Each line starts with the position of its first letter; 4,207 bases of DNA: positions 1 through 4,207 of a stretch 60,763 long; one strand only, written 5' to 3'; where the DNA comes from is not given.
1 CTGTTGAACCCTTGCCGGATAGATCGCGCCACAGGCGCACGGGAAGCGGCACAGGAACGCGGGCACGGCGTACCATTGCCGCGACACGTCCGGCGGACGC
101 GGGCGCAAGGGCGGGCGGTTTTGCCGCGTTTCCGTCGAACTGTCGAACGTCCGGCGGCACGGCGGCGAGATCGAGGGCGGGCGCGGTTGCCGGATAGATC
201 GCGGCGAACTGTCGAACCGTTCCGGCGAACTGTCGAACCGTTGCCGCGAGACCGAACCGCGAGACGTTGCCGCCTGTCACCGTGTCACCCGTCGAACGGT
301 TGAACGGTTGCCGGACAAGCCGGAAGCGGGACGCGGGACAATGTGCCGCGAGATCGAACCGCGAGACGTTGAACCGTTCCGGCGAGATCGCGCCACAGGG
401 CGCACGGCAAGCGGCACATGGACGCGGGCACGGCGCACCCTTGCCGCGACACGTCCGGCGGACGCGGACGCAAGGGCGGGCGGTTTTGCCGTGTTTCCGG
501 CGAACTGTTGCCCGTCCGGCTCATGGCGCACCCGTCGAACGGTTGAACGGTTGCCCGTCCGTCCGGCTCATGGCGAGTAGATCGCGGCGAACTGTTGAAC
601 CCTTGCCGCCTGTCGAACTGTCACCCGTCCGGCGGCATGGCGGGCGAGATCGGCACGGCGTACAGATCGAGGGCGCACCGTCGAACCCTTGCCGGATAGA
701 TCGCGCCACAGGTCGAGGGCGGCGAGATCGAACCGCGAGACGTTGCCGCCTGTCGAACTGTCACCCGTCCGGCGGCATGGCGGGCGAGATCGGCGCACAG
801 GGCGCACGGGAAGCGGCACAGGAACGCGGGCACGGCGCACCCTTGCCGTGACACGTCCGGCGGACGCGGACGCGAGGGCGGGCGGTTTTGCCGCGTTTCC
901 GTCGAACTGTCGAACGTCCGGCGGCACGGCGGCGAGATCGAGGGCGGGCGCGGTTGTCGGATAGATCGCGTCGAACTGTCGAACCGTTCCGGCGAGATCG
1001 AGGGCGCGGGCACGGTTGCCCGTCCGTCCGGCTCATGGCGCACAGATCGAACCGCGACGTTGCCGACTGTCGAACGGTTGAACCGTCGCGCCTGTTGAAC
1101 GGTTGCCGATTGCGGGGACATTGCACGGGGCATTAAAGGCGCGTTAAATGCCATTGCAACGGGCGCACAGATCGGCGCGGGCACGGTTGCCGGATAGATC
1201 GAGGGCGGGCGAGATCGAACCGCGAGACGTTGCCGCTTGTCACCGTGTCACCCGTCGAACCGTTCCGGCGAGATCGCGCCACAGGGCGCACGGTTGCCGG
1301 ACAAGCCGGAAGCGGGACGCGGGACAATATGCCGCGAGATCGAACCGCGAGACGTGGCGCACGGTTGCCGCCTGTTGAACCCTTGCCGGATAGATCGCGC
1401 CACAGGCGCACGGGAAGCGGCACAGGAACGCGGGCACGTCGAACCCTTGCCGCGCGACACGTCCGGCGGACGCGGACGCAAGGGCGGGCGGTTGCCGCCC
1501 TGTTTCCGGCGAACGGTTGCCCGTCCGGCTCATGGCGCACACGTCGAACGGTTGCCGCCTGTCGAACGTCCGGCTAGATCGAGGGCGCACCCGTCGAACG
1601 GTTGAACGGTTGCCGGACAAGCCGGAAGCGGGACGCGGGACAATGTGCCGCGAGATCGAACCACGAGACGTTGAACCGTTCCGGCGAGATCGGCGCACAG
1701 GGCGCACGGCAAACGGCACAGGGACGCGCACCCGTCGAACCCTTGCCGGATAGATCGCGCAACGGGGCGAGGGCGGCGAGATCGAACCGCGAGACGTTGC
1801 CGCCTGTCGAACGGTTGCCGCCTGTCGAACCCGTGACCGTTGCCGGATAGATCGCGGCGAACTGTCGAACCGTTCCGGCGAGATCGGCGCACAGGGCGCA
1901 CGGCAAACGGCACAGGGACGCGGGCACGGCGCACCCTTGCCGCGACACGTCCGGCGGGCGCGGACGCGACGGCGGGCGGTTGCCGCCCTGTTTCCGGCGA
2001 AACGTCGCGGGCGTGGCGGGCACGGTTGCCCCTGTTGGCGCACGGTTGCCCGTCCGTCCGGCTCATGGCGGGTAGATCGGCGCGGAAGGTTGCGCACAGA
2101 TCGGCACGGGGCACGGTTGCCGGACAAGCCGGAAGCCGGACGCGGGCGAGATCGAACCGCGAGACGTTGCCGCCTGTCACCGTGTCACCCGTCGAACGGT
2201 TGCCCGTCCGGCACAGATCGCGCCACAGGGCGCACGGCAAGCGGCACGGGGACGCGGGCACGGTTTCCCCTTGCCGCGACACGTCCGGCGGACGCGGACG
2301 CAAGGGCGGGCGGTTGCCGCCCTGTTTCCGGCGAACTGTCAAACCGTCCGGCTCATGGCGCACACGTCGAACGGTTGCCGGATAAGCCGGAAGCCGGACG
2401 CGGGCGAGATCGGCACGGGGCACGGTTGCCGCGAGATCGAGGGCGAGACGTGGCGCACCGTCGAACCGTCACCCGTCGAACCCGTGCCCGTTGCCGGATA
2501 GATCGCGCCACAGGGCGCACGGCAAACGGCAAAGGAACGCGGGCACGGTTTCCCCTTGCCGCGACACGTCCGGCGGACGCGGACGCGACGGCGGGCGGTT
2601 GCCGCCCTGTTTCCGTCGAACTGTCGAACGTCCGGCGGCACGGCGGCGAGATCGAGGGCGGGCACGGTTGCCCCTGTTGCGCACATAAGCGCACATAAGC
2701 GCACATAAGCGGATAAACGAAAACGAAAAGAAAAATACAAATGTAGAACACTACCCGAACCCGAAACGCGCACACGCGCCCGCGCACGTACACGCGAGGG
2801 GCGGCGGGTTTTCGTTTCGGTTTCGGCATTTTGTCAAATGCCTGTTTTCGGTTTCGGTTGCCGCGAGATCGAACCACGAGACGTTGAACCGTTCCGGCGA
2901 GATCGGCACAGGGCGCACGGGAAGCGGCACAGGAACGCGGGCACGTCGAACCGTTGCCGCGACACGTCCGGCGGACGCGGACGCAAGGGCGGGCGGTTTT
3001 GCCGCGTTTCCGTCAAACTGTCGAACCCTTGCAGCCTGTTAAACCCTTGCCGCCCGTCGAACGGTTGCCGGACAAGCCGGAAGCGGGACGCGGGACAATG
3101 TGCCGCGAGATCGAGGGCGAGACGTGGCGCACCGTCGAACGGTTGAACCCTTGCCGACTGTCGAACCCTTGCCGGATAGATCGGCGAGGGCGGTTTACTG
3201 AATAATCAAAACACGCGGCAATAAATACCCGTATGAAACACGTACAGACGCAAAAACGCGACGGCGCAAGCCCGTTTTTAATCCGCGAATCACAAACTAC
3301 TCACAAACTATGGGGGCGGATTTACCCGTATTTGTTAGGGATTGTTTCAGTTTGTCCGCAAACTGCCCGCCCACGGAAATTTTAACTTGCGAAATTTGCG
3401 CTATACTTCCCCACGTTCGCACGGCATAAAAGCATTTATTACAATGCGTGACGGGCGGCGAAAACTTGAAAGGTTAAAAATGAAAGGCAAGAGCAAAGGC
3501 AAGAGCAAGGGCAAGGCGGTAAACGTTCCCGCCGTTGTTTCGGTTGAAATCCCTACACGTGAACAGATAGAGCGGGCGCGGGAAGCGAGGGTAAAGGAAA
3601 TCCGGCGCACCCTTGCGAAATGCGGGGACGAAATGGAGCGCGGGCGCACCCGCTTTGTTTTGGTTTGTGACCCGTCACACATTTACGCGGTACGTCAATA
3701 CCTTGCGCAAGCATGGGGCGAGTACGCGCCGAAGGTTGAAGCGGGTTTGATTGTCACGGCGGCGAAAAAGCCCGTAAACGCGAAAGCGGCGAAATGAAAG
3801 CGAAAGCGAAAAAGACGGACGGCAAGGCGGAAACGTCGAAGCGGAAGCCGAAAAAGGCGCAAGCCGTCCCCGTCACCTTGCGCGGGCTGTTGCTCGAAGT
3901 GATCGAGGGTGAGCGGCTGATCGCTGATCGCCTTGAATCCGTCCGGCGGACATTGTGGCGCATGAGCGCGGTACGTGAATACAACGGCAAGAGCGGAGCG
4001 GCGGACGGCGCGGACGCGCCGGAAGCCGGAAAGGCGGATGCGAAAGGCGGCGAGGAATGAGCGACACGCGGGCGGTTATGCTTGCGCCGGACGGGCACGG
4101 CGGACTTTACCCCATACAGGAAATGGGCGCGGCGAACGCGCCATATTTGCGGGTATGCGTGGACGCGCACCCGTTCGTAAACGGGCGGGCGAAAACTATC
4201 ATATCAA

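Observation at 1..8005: Kilobase-scale 'word-shuffled' non-coding repeat array split by an integrase module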

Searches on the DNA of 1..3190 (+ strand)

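Call 95: search_dna_similar(query=window:1-3190:+, collection=plasmids, mode=distant, max_evalue=0.00001, max_rows=10)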
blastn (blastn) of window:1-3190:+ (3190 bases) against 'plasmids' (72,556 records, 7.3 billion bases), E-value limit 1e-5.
No match.

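Call 96: search_dna_similar(query=window:1-3190:+, collection=phages, mode=distant, max_evalue=0.00001, max_rows=10)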
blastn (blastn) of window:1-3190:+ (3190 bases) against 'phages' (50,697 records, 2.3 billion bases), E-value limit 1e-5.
No match.

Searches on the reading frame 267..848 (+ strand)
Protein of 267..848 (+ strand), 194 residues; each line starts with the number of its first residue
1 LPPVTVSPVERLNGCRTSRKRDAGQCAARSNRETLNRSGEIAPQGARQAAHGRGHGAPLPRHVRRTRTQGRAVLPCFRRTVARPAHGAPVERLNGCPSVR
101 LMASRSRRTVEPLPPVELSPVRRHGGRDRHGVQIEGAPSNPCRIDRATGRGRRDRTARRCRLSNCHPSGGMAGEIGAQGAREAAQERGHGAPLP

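Call 42: search_protein_families(library=pfam, proteins=[window:267-848:+], max_evalue=0.1)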
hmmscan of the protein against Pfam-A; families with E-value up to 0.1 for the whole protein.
window:267-848:+ (194 aa): 0 families

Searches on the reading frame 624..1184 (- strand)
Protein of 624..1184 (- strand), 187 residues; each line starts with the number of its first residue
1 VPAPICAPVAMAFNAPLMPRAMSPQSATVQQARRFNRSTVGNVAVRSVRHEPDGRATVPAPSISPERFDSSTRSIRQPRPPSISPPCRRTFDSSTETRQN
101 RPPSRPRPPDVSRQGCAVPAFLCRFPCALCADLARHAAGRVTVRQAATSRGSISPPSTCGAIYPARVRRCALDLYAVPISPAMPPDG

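Call 42: search_protein_families(library=pfam, proteins=[window:624-1184:-], max_evalue=0.1)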
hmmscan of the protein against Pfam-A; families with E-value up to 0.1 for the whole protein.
window:624-1184:- (187 aa): 1 family
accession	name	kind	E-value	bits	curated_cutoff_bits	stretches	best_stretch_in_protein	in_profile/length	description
PF16905.10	GPHH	-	0.039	14.3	26.8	1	135-169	11-45/54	Voltage-dependent L-type calcium channel, IQ-associated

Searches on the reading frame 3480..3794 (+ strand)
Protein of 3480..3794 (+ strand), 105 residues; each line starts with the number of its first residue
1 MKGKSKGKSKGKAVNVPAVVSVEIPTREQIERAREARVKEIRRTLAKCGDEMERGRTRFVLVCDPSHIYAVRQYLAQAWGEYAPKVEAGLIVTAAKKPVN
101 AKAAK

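Call 14: search_protein_families(library=pfam, proteins=[window:3480-3794:+], max_evalue=0.01)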
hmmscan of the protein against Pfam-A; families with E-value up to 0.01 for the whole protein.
window:3480-3794:+ (105 aa): 0 families

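Call 15: search_protein_families(library=phrogs, proteins=[window:3480-3794:+], max_evalue=0.01)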
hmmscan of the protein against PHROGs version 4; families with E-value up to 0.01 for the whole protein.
window:3480-3794:+ (105 aa): 0 families

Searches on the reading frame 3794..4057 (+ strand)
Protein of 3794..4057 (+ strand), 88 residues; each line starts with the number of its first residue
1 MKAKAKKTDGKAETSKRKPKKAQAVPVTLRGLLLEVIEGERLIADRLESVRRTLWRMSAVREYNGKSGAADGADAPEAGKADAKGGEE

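Call 14: search_protein_families(library=pfam, proteins=[window:3794-4057:+], max_evalue=0.01)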
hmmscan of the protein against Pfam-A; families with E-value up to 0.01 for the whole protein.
window:3794-4057:+ (88 aa): 0 families

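Call 15: search_protein_families(library=phrogs, proteins=[window:3794-4057:+], max_evalue=0.01)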
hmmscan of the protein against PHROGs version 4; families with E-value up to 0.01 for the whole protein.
window:3794-4057:+ (88 aa): 1 family
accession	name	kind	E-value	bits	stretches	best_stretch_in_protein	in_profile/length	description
phrog_36786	-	unknown function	0.0035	17.8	1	7-75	47-112/284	-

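Call 99: find_homologous_proteins(query=window:3794-4057:+, max_evalue=0.001)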
Query window:3794-4057:+ (88 aa): 1 proteins with E <= 0.001 among 2 candidates.
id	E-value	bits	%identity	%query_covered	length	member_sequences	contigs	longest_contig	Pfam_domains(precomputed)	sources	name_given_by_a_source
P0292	5.6e-42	158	93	99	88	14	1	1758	-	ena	-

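Call 102: search_solved_structures(query=A5, max_evalue=1)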
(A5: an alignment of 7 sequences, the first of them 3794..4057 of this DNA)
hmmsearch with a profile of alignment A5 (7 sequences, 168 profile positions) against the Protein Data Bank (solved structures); distinct sequences matched with E-value up to 1: 1.
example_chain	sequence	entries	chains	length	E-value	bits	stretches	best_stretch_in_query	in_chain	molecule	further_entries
26fv_A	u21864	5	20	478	0.62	13.4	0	99-127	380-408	Probable cystathionine beta-synthase Rv1077 | Putative cystathionine beta-synthase Rv1077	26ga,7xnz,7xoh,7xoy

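Call 103: search_protein_families(library=pfam, alignment_id=A5, max_evalue=0.1)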
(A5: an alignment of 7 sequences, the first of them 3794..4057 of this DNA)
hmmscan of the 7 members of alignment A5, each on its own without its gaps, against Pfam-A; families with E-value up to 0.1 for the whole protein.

A. member 1, window:3794-4057:+ (88 aa): 0 families

B. families by the number of members that match (of 7 scanned): 2 families
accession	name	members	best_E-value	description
PF24990.1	PAS_13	1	0.015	ERT1/acuK family PAS domain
PF25498.1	DUF7912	1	0.041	Domain of unknown function (DUF7912)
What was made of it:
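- Tried and rejected: The 88-aa family gave no Pfam or PDB match (calls 102, 103).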
